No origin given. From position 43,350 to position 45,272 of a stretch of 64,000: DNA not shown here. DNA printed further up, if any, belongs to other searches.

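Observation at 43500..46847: Chimeric gene assembled from paralogues of two neighbouring genes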

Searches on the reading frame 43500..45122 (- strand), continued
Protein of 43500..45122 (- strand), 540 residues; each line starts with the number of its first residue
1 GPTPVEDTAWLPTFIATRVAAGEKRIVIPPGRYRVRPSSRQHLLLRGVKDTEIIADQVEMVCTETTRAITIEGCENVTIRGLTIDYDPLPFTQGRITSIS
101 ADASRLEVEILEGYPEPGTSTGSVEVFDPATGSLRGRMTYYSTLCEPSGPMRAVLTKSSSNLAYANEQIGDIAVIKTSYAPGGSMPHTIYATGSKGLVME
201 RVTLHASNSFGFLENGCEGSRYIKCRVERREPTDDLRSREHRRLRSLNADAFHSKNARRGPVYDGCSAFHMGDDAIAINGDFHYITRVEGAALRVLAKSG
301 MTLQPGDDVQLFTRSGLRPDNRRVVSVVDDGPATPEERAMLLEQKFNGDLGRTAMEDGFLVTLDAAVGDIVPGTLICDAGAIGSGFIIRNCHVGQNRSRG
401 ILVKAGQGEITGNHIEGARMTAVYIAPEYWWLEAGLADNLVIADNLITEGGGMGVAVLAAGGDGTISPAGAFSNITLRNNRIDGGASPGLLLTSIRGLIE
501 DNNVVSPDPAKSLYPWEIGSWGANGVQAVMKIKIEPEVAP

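Call 58: find_encoding_contigs(protein=P0123, flank=10000, max_places=2)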
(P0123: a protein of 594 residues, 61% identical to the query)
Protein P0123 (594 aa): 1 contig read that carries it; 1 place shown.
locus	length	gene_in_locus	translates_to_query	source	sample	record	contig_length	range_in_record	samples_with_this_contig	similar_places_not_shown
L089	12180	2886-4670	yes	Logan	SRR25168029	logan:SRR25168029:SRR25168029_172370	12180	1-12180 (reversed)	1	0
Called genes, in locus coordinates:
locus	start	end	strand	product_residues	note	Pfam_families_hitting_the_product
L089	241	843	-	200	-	-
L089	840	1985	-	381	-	PF00392:GntR, PF00532:Peripla_BP_1, PF13407:Peripla_BP_4 (weak), PF13377:Peripla_BP_3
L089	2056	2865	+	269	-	PF07596:SBP_bac_10 (weak)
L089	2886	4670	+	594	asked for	PF13229:Beta_helix (faint)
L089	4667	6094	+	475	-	PF00528:BPD_transp_1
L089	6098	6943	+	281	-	PF00528:BPD_transp_1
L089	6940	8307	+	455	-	PF01547:SBP_bac_1, PF13416:SBP_bac_8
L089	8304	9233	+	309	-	PF16227:DUF4886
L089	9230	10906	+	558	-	PF23763:Beta-barrel_GLAA-B_I, PF05048:NosD (faint), PF23764:Beta-barrel_GLAA-B_II, PF13229:Beta_helix (weak)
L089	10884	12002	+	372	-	PF00005:ABC_tran, PF02463:SMC_N (faint), PF17912:OB_MalK, PF08402:TOBE_2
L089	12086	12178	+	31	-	?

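Call 59: find_encoding_contigs(protein=P0145, flank=10000, max_places=2)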
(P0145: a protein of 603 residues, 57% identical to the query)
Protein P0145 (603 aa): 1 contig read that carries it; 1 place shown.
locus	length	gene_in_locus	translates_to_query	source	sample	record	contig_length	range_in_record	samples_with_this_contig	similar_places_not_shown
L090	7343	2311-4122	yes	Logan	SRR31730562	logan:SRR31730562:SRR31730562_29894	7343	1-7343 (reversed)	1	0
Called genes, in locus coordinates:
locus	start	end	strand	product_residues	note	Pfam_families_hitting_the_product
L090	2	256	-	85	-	?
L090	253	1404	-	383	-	PF00392:GntR, PF00532:Peripla_BP_1, PF13377:Peripla_BP_3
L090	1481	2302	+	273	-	PF07596:SBP_bac_10 (faint)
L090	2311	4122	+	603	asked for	PF13229:Beta_helix (faint)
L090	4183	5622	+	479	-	PF00528:BPD_transp_1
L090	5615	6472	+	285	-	PF00528:BPD_transp_1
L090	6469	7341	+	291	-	?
